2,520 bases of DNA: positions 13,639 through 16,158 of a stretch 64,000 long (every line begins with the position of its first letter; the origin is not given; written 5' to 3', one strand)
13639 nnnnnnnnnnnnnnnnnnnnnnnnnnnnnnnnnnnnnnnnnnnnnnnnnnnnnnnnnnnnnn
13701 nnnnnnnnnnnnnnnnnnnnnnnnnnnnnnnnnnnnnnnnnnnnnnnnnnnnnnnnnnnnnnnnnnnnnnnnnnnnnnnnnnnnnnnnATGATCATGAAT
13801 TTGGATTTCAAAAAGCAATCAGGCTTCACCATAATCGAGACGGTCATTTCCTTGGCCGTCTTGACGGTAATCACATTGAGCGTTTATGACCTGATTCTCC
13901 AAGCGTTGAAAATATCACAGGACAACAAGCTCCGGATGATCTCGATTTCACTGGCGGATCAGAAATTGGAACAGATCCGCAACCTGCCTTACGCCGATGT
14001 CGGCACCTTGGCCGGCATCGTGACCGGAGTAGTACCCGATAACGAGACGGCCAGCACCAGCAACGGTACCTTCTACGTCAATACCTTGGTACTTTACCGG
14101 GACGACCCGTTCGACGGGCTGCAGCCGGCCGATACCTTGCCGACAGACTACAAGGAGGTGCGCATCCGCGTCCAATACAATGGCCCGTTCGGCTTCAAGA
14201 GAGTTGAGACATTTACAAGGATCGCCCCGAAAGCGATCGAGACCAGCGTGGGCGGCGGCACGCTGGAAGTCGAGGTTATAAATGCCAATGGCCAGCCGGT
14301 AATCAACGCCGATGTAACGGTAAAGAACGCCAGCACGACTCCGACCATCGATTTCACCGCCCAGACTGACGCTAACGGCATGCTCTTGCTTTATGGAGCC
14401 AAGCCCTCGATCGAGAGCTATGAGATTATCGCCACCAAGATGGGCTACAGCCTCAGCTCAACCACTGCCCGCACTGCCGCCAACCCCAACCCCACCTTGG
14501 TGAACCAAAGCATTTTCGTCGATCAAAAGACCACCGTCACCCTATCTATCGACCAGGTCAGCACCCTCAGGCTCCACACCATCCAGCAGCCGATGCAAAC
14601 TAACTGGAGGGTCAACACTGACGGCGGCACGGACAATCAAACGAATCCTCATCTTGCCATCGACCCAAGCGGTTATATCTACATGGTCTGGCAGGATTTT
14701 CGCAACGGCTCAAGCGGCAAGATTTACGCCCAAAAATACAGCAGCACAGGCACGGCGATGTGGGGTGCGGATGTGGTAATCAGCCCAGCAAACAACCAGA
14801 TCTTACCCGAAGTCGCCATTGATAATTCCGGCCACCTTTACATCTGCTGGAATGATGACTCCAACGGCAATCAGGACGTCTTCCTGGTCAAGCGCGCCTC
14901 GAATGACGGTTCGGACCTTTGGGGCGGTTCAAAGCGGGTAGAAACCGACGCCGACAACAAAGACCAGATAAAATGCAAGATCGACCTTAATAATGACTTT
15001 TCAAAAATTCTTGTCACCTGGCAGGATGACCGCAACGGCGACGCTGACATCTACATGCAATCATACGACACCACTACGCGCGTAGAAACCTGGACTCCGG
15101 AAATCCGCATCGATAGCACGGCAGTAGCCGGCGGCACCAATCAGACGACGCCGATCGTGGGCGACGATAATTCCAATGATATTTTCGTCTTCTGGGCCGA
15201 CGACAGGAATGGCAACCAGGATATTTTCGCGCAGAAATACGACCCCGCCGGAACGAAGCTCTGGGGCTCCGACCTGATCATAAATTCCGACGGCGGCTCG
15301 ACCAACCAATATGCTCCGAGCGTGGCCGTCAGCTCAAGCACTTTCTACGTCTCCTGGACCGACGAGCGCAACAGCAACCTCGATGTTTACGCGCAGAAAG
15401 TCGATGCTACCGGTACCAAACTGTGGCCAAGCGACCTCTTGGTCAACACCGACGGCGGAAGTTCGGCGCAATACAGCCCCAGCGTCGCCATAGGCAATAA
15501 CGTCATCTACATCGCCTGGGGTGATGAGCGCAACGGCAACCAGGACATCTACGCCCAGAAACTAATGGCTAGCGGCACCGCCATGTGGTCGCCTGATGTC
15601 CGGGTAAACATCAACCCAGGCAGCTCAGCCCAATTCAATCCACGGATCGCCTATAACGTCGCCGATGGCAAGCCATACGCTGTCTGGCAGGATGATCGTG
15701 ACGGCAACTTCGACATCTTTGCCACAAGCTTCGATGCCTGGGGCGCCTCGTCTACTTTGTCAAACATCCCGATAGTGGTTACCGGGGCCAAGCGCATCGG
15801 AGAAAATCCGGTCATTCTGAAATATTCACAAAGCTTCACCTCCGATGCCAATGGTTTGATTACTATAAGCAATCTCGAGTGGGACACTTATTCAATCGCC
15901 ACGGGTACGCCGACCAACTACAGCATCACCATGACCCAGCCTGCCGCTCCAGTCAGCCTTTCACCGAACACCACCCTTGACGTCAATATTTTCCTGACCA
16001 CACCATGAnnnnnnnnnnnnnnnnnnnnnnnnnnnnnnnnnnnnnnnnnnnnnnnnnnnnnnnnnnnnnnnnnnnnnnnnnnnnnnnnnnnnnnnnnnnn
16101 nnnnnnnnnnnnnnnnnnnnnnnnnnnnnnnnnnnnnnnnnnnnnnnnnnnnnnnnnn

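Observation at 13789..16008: Giant pseudopilin with a seven-fold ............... repeat: candidate pilus-tip adhesin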

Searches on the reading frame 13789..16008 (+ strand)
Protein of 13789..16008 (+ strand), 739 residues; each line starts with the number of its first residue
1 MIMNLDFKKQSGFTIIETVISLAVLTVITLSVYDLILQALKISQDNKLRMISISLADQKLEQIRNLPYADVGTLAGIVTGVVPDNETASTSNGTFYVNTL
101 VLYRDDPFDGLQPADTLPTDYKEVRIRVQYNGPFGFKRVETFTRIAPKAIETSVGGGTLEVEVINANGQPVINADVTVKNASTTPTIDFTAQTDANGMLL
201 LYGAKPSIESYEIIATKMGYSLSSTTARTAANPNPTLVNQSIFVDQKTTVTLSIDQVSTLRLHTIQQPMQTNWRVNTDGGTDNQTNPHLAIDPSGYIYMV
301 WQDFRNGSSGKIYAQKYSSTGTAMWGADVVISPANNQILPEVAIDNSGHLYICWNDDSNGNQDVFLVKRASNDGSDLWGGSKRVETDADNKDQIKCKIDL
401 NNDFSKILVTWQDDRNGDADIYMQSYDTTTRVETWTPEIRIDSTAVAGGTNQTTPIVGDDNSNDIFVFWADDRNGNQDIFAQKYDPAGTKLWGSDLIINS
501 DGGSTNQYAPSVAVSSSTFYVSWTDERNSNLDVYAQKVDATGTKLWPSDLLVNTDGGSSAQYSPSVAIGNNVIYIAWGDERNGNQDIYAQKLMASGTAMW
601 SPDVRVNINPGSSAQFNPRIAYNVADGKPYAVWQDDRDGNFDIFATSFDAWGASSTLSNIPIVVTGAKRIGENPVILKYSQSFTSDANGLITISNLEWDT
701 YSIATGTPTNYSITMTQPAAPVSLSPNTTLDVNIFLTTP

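Call 3: search_protein_families(library=pfam, proteins=[window:13789-16008:+], max_evalue=0.1)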
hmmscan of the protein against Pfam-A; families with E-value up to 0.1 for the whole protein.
window:13789-16008:+ (739 aa): 8 families
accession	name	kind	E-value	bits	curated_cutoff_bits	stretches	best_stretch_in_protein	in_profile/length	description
PF13620.12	CarboxypepD_reg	-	6.2e-08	33.3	32.3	1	158-231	1-70/82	Carboxypeptidase regulatory-like domain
PF07963.17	N_methyl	-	1.8e-05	24.5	21.2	1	8-33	2-27/27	Prokaryotic N-terminal methylation motif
PF24107.1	DUF7382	-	0.00029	21.1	27.4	1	154-198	17-61/65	Domain of unknown function (DUF7382)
PF17802.7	SpaA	-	0.00089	19.8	23.1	0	680-717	33-71/91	Prealbumin-like fold domain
PF02369.22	Big_1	-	0.0017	18.9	34.9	1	158-226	20-89/93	Bacterial Ig-like domain (group 1)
PF24025.1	Ig_DR_A0283-like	-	0.0059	17.3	27.1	0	155-214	5-61/102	DR_A0283-like, Ig-like domain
PF17936.7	Big_6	-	0.0068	17.1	27.6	0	319-359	17-58/83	Bacterial Ig domain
PF17789.7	MG4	-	0.042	14.5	24.7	0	159-199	18-56/95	Macroglobulin domain MG4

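Call 4: search_protein_families(library=ncbifam, proteins=[window:13789-16008:+], max_evalue=0.1)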
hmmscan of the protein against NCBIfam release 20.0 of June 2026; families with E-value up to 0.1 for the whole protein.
window:13789-16008:+ (739 aa): 8 families
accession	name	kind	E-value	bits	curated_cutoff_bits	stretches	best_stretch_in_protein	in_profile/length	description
TIGR04275.1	beta_prop_Msarc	repeat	1.4e-18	66.4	85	4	409-423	21-35/40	beta-propeller repeat protein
NF053835.1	PDIAV_lipo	equivalog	1.2e-07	31.4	90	1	281-363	37-115/458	PDIAV motif-containing lipoprotein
TIGR02523.1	type_IV_pilV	equivalog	8.4e-07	29.6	52.2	1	10-91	1-80/139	type IV pilus modification protein PilV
NF041013.1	T4P_ComGE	equivalog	0.00035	20.6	49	1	8-61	1-54/83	competence type IV pilus minor pilin ComGE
TIGR02532.1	IV_pilin_GFxxxE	domain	0.0041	16.9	16.3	1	10-32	1-23/24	prepilin-type N-terminal cleavage/methylation domain-containing protein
NF041002.1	pilin_ComGF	equivalog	0.017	15.3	80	1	10-44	1-35/139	competence type IV pilus minor pilin ComGF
TIGR01707.1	gspI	equivalog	0.046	14.2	44.35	1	12-64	1-53/101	type II secretion system minor pseudopilin GspI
TIGR04134.1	lipo_with_rSAM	hypoth_equivalog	0.081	12.9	39.8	0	160-215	43-104/150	radical SAM-associated putative lipoprotein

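Call 5: find_homologous_proteins(query=window:13789-16005:+)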
Query window:13789-16005:+ (739 aa): 325 proteins with E <= 0.001 among 8000 candidates; the best 120 are listed.
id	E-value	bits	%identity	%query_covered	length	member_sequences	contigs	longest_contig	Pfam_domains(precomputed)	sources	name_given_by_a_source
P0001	0.0e+0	1660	100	100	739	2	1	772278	PF07963.18,PF13620.13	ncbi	-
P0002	0.0e+0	1466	86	100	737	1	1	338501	PF13620.13,PF24107.2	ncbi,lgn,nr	ncbi:hypothetical protein HGA34_00840 [Candidatus Falkowbacteria bacterium]|nr:hypothetical protein 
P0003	0.0e+0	1403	82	99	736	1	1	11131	PF13620.13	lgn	-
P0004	0.0e+0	1383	82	99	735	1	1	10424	PF07963.18,PF13620.13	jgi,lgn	jgi:prepilin-type N-terminal cleavage/methylation domain-containing protein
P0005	2.0e-265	901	54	98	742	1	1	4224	PF07963.18,PF15892.12,PF13620.13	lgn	-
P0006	2.0e-258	878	54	83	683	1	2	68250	PF07963.18,PF15892.12,PF13620.13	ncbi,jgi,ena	ncbi:MAG: prepilin-type N-terminal cleavage/methylation domain-containing protein [Candidatus Falkow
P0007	1.9e-255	868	52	98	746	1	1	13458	PF07963.18,PF04616.21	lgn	-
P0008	3.6e-251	854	52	99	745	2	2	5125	PF07963.18,PF15892.12,PF13620.13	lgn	-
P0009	9.4e-240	816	50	99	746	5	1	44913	PF07963.18,PF06739.18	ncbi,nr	ncbi:prepilin-type N-terminal cleavage/methylation domain-containing protein [Candidatus Falkowbacte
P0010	4.0e-237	807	52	98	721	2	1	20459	PF26549.1,PF15892.12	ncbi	-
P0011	2.0e-235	802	51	99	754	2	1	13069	PF13620.13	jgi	-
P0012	3.7e-235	801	51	99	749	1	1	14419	PF26549.1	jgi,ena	-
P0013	5.4e-235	800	49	98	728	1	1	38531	PF13620.13,PF06739.18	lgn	-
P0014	4.8e-234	797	50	99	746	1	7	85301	PF07963.18,PF15892.12,PF13620.13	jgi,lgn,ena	jgi:prepilin-type N-terminal cleavage/methylation domain-containing protein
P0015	1.2e-233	796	52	98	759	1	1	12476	PF15892.12,PF13620.13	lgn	-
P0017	1.2e-232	792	51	100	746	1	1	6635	PF07963.18,PF13620.13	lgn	-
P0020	1.4e-225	769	48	99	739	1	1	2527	PF07963.18,PF13620.13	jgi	-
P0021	1.7e-223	762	48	99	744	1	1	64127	PF13620.13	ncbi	-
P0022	2.4e-223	762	48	99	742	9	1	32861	PF13620.13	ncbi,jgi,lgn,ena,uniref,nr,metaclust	ncbi:hypothetical protein A3H66_01270 [Candidatus Falkowbacteria bacterium RIFCSPLOWO2_02_FULL_45_21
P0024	6.8e-222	757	47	99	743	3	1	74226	PF07963.18,PF13620.13,PF06739.18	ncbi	-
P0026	2.0e-216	739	47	99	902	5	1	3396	PF07963.18,PF13620.13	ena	-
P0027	2.8e-216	738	48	99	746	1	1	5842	PF07963.18,PF13620.13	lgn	-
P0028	5.9e-215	734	42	99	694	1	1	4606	PF07963.18,PF13620.13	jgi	jgi:prepilin-type N-terminal cleavage/methylation domain-containing protein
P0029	9.3e-215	733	50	92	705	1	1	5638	PF13620.13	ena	-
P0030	1.3e-213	729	46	99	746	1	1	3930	PF07963.18,PF13620.13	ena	-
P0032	4.8e-212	724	46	99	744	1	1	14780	PF13620.13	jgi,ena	-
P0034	4.1e-209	715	45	99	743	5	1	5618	PF13620.13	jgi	-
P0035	3.0e-201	689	46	99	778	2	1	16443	PF07963.18,PF13620.13,PF24107.2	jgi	-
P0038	1.6e-184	633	42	100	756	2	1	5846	PF07963.18,PF13620.13,PF24107.2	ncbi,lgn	-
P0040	2.3e-182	626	42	99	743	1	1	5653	PF15892.12,PF13620.13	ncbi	-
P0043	9.0e-181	621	43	99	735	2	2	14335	PF07963.18,PF13620.13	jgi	jgi:prepilin-type N-terminal cleavage/methylation domain-containing protein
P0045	2.9e-180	619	44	97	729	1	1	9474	PF06739.18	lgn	-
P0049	3.3e-179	616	42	99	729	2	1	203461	PF07963.18,PF07494.18,PF13620.13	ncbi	ncbi:MAG: carboxypeptidase regulatory-like domain-containing protein [bacterium]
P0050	2.8e-178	613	43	99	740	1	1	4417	PF07963.18,PF02369.23,PF13620.13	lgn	-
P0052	9.3e-178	611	41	99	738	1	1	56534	PF13620.13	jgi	jgi:type II secretory pathway pseudopilin PulG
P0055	2.5e-177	610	41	98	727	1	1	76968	PF13620.13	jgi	-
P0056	5.2e-177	608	42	98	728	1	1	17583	PF15892.12,PF13620.13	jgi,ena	-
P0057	4.8e-173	595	42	99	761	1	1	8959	PF07963.18,PF15892.12,PF13620.13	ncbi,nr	ncbi:MAG: carboxypeptidase regulatory-like domain-containing protein [Patescibacteria group bacteriu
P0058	7.9e-170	585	41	99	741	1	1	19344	PF07963.18,PF13620.13,PF06739.18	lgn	-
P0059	3.2e-167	576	36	99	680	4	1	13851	PF13620.13,PF07676.19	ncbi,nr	ncbi:MAG: prepilin-type N-terminal cleavage/methylation domain-containing protein [Patescibacteria g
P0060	8.3e-166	571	40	100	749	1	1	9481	PF07963.18,PF02369.23,PF13620.13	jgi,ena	-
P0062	4.7e-162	559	40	99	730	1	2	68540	PF07963.18,PF13620.13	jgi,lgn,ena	-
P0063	4.9e-162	559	39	99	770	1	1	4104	PF15892.12,PF13620.13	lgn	-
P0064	5.3e-161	556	40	99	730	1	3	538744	PF13620.13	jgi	jgi:hypothetical protein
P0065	6.1e-161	555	40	98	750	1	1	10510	PF13620.13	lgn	-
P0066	8.3e-161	555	37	98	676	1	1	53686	PF13620.13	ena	-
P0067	2.3e-160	553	39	99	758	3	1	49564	PF15892.12,PF13620.13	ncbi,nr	ncbi:MAG: carboxypeptidase regulatory-like domain-containing protein [bacterium]|nr:carboxypeptidase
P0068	7.6e-160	552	40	99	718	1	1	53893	PF07963.18,PF13620.13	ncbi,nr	ncbi:carboxypeptidase regulatory-like domain-containing protein [Candidatus Falkowbacteria bacterium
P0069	3.2e-158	546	37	99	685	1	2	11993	PF13620.13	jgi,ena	-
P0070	3.7e-157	543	37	99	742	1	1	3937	PF07963.18,PF13620.13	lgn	-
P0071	9.2e-155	535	38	98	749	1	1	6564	PF13620.13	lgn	-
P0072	1.2e-153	531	38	98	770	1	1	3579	PF15892.12,PF13620.13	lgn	-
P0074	1.9e-151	524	36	60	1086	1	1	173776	PF13620.13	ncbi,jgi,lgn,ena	ncbi:MAG: prepilin-type N-terminal cleavage/methylation domain-containing protein [Patescibacteria g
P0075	7.9e-151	522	37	99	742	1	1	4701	PF07963.18,PF15892.12,PF13620.13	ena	-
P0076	6.4e-150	519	37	98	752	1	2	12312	PF13620.13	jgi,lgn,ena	-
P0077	8.3e-150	519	36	99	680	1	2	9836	PF13620.13,PF07676.19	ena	-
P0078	2.2e-149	517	40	98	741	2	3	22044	PF13620.13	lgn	-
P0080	3.9e-142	493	39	98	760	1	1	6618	PF13620.13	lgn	-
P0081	1.2e-141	492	38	98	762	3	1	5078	PF07963.18,PF13620.13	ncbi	-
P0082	1.6e-141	491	35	67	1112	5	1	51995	PF07963.18,PF17802.8,PF15892.12,PF13620.13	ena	-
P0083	1.0e-140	488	36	60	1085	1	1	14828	PF13620.13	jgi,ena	-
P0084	2.4e-140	487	37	59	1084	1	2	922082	PF13620.13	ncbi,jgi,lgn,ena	ncbi:MAG: hypothetical protein WC675_01700 [Patescibacteria group bacterium]|jgi:hypothetical protei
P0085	2.7e-136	474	37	99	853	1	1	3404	PF13715.13,PF17789.8,PF24025.2,PF13620.13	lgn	-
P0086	9.8e-136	472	35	60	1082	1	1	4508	PF07963.18,PF13620.13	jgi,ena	-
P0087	1.1e-132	462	37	99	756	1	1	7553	PF13715.13,PF07963.18,PF13620.13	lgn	-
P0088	4.4e-132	460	34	100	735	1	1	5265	PF07963.18,PF13620.13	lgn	-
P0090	5.3e-130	453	34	98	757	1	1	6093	PF07963.18,PF13620.13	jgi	jgi:prepilin-type N-terminal cleavage/methylation domain-containing protein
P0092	9.0e-128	446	36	99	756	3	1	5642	PF13715.13,PF13620.13,PF04616.21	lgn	-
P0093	9.9e-128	446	35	99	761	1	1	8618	PF13620.13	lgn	-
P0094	6.4e-123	430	41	69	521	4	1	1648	PF07963.18,PF13620.13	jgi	jgi:prepilin-type N-terminal cleavage/methylation domain-containing protein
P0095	1.3e-120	422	42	70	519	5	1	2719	PF07963.18,PF13620.13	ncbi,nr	ncbi:MAG: prepilin-type N-terminal cleavage/methylation domain-containing protein, partial [Elusimic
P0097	1.4e-113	399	37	99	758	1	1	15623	PF07963.18,PF13620.13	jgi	-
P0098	2.2e-111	392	32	84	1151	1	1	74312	PF13620.13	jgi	-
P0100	2.3e-109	385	35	98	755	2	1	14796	PF07963.18,PF13620.13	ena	-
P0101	5.2e-109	384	36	98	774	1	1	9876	PF07963.18,PF13620.13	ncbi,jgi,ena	-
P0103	6.4e-107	377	35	98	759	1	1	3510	PF07963.18,PF13620.13,PF04616.21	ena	-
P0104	3.2e-105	371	34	98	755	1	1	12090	PF13620.13,PF04616.21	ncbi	-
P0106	1.3e-101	359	33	98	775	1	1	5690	PF13620.13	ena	-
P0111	2.2e-82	296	31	98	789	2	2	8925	PF13620.13,PF04616.21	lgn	-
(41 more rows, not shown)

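Call 6: search_solved_structures(query=window:13789-16005:+, max_evalue=1, show_alignments=2)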
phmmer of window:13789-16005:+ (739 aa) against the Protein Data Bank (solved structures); distinct sequences matched with E-value up to 1: 1.
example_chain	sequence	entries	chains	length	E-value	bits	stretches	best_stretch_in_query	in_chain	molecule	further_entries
5jip_A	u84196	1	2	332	0.084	14.3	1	615-693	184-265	Cortical-lytic enzyme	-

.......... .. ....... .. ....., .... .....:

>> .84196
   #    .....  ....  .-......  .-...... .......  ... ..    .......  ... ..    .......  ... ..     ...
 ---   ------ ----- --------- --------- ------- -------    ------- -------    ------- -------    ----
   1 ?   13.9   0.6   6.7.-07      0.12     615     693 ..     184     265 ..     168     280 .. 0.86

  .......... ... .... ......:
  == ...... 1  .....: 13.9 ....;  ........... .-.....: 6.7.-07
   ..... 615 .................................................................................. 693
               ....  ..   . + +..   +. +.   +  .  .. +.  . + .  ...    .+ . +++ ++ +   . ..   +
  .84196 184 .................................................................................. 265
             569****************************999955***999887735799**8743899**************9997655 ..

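Call 18: predict_structure(alignment_id=A1)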
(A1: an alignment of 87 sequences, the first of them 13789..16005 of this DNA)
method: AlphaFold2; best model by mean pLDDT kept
length: 739 residues; sequences in the alignment: 87
mean_pLDDT: 91.5   pTM: 0.74
mean pLDDT of the five models: 91.5, 90.4, 89.9, 89.8, 89.1
residues with pLDDT >= 90: 583; 70-90: 123; 50-70: 21; < 50: 12
segments of 3 or more residues with pLDDT < 50: 1-10
pLDDT, mean of each block of 10 residues (from residue 1): 42 71 89 92 93 94 88 87 92 92 74 59 93 94 82 76 95 97 92 94 91 97 95 95 88 97 96 84 94 97 90 96 95 93 97 93 95 95 86 94 95 93 96 93 91 96 96 96 96 95 92 95 94 97 96 89 95 96 92 95 91 92 96 94 95 95 96 94 97 96 92 91 95 93
secondary structure, 60 per line:
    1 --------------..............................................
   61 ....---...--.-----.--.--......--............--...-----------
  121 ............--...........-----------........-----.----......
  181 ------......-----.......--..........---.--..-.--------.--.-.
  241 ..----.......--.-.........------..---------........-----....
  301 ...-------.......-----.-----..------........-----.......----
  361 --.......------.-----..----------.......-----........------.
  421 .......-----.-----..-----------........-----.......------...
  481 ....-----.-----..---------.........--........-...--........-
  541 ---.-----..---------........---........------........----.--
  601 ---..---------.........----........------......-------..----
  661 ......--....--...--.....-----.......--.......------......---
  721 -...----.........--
elements in order (helices of 4 or more, strands of 3 or more residues): H15-64 E85-90 E93-104 E121-132 E135-145 E157-164 E175-180 E187-192 E198-204 E207-216 E240-242 E247-253 E258-266 E284-291 E297-303 E311-317 E337-344 E350-356 E363-369 E394-400 E406-413 E420-427 E452-459 E465-471 E478-484 E507-515 E518-525 E532-539 E561-568 E572-579 E586-593 E615-623 E628-635 E642-647 E661-666 E669-672 E675-677 E680-684 E690-696 E699-705 E712-717 E722-724 E729-737

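Call 21: fold_search(model_id=the predicted structure, library=pdb)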
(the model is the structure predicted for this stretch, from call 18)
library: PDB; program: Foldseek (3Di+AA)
matches with E <= 10: 1072; with E <= 0.001: 420
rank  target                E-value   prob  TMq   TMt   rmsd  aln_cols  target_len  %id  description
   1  5mul                  1.4e-10  1.00  0.32  0.58   9.8       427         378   11  Glycoside Hydrolase BT3686 bound to Glucuronic Acid (released 2017-04-26)
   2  5muk                  1.8e-10  1.00  0.32  0.58   9.7       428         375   10  Glycoside Hydrolase BT3686 (released 2017-04-26)
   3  2w38                  1.3e-09  1.00  0.30  0.47  10.8       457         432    9  Crystal structure of the pseudaminidase from Pseudomonas aeruginosa (released 2008-12-23)
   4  5hx0_B                2.2e-09  1.00  0.31  0.56   8.0       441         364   10  Crystal structure of unknown function protein Dfer_1899 fromDyadobacter fermentans DSM 18053 (released 2016-02-17)
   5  3h6j                  2.3e-09  1.00  0.30  0.46  10.3       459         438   11  Crystal structure of a putative neuraminidase from Pseudomonas aeruginosa (released 2009-05-12)
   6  5hx0_A                4.9e-09  1.00  0.31  0.57   8.0       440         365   10  Crystal structure of unknown function protein Dfer_1899 fromDyadobacter fermentans DSM 18053 (released 2016-02-17)
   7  7esn_A                6.2e-09  1.00  0.39  0.61   6.5       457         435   10  Crystal structure of a L-rhamnose-alpha-1,4-D-glucuronate lyase from Fusarium oxysporum 12S, H105F Rha-GlcA complex (released 2021-08-04)
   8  5mum                  1.2e-08  1.00  0.36  0.63   6.8       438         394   10  Glycoside Hydrolase BACINT_00347 (released 2017-04-26)
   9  9nxg_B                1.3e-08  1.00  0.25  0.36  15.6       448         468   11  An alpha-l-arabinofuranosidase (AtAbf43C) from Acetivibrio thermocellus DSM1313 (released 2025-08-20)
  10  3aki                  2.2e-08  1.00  0.25  0.38  12.9       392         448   11  Crystal structure of exo-1,5-alpha-L-arabinofuranosidase complexed with alpha-L-arabinofuranosyl azido (released 2010-08-25)
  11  7esl                  2.3e-08  1.00  0.39  0.65   5.6       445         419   11  Crystal structure of a L-rhamnose-alpha-1,4-D-glucuronate lyase from Fusarium oxysporum 12S, N247A N-glycan free form (released 2021-08-04)
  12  5mvh                  2.4e-08  1.00  0.38  0.67   5.0       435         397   10  Glycoside Hydrolase BACCELL_00856 (released 2017-04-26)
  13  7esk_A                2.7e-08  1.00  0.39  0.64   5.7       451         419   10  Crystal structure of a L-rhamnose-alpha-1,4-D-glucuronate lyase from Fusarium oxysporum 12S, Ligand free form (released 2021-08-04)
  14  6byt_A                3.1e-08  1.00  0.33  0.47   8.7       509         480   11  Complex structure of LOR107 mutant (R320) with tetrasaccharide substrate (released 2018-02-07)
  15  8hcj_C                3.6e-08  1.00  0.25  0.38  13.4       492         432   10  Structure of GH43 family enzyme, Xylan 1, 4 Beta- xylosidase from pseudopedobacter saltans (released 2023-11-15)
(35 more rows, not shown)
